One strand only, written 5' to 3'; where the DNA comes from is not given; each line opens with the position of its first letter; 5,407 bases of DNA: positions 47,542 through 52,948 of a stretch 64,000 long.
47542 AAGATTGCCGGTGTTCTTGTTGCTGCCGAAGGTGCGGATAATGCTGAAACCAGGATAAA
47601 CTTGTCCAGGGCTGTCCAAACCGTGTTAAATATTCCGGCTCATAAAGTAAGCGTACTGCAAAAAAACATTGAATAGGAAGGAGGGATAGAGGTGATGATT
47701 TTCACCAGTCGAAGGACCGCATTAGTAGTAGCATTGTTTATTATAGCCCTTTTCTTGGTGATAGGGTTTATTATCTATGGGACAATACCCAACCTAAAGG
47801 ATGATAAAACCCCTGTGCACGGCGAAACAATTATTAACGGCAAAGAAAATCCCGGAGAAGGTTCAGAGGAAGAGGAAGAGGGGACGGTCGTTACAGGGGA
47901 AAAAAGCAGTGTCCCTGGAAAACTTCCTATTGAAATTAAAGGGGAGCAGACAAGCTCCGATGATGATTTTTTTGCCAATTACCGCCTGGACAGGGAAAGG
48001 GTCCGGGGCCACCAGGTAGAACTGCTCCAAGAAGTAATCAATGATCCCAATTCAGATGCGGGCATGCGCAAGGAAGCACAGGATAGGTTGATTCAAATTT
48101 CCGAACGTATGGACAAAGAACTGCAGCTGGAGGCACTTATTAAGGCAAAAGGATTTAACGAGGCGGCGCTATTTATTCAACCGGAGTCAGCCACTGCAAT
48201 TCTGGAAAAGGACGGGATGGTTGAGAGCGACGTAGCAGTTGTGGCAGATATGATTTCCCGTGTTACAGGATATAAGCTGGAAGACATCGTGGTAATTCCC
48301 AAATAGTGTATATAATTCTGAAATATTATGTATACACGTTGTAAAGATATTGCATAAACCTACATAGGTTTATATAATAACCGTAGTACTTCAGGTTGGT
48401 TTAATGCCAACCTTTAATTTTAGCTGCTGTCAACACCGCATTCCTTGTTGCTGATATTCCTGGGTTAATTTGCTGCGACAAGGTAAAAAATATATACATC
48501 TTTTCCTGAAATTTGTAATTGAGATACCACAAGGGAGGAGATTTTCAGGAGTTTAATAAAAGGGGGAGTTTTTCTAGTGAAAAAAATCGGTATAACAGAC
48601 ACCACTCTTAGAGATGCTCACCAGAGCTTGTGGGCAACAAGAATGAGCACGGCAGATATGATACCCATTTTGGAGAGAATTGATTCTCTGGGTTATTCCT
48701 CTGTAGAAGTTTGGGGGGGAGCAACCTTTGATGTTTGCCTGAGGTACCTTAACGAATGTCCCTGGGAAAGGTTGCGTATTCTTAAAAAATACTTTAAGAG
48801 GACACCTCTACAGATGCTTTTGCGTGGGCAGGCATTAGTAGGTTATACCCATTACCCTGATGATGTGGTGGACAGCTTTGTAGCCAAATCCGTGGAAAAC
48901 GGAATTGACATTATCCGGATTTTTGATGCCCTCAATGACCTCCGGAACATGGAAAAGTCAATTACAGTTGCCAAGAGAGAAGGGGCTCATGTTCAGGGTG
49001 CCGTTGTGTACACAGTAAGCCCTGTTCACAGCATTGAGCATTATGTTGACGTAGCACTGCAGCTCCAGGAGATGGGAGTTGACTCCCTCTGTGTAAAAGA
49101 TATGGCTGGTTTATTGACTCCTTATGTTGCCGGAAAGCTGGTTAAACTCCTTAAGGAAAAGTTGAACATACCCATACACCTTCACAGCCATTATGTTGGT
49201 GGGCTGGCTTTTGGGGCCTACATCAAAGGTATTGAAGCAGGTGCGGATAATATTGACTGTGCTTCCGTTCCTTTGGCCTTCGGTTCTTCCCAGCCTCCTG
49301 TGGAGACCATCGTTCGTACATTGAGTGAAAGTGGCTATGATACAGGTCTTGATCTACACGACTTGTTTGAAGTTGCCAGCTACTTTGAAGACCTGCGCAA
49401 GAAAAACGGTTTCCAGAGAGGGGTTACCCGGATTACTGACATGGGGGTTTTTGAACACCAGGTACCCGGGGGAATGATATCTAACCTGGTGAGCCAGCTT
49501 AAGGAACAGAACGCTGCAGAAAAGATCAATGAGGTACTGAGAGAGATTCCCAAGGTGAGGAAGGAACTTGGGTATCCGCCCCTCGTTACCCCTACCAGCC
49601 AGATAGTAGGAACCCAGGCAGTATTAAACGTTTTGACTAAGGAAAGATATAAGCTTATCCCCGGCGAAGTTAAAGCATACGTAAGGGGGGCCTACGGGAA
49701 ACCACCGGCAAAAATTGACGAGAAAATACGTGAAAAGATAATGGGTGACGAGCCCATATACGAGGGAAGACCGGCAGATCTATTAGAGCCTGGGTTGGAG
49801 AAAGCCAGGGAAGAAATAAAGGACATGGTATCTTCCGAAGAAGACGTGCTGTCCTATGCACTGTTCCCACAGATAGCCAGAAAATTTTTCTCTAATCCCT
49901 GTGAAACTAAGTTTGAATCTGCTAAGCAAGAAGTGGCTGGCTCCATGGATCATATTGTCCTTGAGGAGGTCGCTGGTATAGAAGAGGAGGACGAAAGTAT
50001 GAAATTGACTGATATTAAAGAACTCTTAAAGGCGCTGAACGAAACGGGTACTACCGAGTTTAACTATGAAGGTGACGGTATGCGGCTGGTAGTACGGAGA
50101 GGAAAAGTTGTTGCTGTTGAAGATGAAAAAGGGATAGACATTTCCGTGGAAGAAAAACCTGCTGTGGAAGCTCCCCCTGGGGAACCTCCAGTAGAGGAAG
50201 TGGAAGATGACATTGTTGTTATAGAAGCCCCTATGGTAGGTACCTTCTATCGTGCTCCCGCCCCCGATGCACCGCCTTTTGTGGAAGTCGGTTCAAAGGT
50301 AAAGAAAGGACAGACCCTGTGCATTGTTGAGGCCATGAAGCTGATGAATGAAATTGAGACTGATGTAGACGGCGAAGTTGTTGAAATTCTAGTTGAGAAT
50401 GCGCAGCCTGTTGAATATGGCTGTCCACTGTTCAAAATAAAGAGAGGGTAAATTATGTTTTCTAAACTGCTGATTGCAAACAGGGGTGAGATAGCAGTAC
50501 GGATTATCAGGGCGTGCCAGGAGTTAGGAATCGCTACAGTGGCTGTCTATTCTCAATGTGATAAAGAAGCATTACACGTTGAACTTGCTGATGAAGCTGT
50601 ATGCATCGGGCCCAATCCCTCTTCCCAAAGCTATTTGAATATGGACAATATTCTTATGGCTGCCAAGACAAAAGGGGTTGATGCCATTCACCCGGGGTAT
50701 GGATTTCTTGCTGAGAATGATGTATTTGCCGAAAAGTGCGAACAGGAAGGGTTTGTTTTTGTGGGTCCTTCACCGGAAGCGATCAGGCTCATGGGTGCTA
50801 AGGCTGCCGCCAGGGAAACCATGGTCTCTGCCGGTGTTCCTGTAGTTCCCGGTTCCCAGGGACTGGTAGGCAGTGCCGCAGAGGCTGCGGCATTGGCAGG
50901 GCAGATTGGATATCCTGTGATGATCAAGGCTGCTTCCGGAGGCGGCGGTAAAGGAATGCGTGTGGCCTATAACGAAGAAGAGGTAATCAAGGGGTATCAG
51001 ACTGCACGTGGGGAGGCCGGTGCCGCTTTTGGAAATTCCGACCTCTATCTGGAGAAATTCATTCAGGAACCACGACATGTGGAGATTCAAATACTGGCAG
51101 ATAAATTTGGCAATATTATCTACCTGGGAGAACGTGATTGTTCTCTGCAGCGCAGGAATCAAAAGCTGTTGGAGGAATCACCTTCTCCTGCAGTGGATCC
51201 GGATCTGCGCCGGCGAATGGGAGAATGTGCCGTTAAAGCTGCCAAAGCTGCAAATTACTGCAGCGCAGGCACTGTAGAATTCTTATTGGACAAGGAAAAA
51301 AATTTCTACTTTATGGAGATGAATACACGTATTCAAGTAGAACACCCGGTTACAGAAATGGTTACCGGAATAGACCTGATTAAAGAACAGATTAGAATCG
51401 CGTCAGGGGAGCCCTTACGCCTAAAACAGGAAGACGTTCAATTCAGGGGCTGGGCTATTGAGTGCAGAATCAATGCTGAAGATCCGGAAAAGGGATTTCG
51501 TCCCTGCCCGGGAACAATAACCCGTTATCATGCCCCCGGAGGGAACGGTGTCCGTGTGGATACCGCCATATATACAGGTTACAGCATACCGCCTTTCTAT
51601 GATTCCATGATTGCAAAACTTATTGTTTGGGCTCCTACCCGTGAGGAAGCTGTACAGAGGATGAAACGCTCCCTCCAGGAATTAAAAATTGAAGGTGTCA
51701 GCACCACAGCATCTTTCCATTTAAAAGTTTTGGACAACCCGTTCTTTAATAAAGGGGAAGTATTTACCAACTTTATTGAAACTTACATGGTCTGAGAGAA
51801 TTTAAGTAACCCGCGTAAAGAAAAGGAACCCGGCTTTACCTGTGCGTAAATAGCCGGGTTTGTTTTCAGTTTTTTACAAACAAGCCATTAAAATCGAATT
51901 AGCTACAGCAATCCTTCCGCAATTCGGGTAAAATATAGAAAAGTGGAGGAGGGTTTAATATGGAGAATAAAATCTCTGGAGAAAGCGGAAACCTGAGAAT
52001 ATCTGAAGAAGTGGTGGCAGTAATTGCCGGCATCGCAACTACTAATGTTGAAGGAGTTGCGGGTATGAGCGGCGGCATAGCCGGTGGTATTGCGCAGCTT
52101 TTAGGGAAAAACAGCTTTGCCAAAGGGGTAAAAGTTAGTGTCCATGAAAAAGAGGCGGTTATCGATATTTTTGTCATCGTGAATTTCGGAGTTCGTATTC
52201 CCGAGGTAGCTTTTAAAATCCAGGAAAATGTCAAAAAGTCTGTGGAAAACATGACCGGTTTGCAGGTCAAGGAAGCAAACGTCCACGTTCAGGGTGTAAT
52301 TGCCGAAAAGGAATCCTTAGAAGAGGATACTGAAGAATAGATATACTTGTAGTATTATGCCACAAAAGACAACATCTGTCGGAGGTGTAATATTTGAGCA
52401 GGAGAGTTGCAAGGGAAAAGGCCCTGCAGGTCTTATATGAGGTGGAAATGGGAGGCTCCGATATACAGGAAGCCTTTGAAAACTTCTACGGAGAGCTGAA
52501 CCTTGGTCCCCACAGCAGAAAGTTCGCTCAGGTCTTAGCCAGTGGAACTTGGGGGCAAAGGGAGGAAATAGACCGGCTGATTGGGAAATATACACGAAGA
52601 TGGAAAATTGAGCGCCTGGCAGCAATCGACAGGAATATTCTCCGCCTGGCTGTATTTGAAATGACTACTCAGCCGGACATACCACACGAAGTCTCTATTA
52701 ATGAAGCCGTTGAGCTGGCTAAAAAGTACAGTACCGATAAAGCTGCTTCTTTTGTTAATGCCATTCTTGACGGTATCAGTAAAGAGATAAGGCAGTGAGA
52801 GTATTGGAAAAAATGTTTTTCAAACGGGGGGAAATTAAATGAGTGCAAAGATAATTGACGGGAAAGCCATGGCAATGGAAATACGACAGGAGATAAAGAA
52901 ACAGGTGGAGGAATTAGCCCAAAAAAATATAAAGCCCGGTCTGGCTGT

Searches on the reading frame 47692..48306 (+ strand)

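Call 55: search_protein_families(library=pfam, proteins=[window:47692-48306:+], max_evalue=0.001)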
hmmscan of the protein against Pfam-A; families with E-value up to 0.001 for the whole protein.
window:47692-48306:+ (204 aa): 1 family
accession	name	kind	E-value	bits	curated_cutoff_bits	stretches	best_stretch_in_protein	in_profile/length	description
PF12685.13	SpoIIIAH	-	2.2e-36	126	30.6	1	15-201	4-191/191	SpoIIIAH-like protein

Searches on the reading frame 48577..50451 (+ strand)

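Call 55: search_protein_families(library=pfam, proteins=[window:48577-50451:+], max_evalue=0.001)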
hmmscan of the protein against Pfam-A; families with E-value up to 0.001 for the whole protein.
window:48577-50451:+ (624 aa): 4 families
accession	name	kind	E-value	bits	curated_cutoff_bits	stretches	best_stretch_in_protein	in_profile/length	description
PF02436.23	PYC_OADA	-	7.7e-57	192.7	27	1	291-449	1-166/201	Conserved carboxylase domain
PF00364.28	Biotin_lipoyl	-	4.1e-23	81.4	22.1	1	548-621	2-73/73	Biotin-requiring enzyme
PF00682.25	HMGL-like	-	1.2e-17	64.6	29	1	123-268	113-258/260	HMGL-like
PF01597.25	GCV_H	-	9.8e-05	22.7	22.2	1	570-604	40-74/122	Glycine cleavage H-protein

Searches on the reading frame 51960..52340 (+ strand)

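Call 81: search_protein_families(library=pfam, proteins=[window:51960-52340:+], max_evalue=0.001)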
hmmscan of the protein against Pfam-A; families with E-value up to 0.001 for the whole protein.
window:51960-52340:+ (126 aa): 1 family
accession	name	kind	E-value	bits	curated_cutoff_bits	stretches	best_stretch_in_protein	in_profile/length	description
PF03780.18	Asp23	-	8.2e-36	123.1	28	1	9-113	2-107/108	Asp23 family, cell envelope-related function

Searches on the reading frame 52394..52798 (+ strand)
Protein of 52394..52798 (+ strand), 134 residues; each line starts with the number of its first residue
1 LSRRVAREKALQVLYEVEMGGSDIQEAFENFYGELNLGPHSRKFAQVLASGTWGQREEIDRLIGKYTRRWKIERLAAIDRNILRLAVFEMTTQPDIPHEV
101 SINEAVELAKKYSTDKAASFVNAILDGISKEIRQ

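Call 81: search_protein_families(library=pfam, proteins=[window:52394-52798:+], max_evalue=0.001)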
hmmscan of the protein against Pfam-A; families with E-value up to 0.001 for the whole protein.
window:52394-52798:+ (134 aa): 1 family
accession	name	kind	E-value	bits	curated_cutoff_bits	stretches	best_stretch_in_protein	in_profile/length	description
PF01029.23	NusB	-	1.6e-36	126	23.1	1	5-130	2-133/133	NusB family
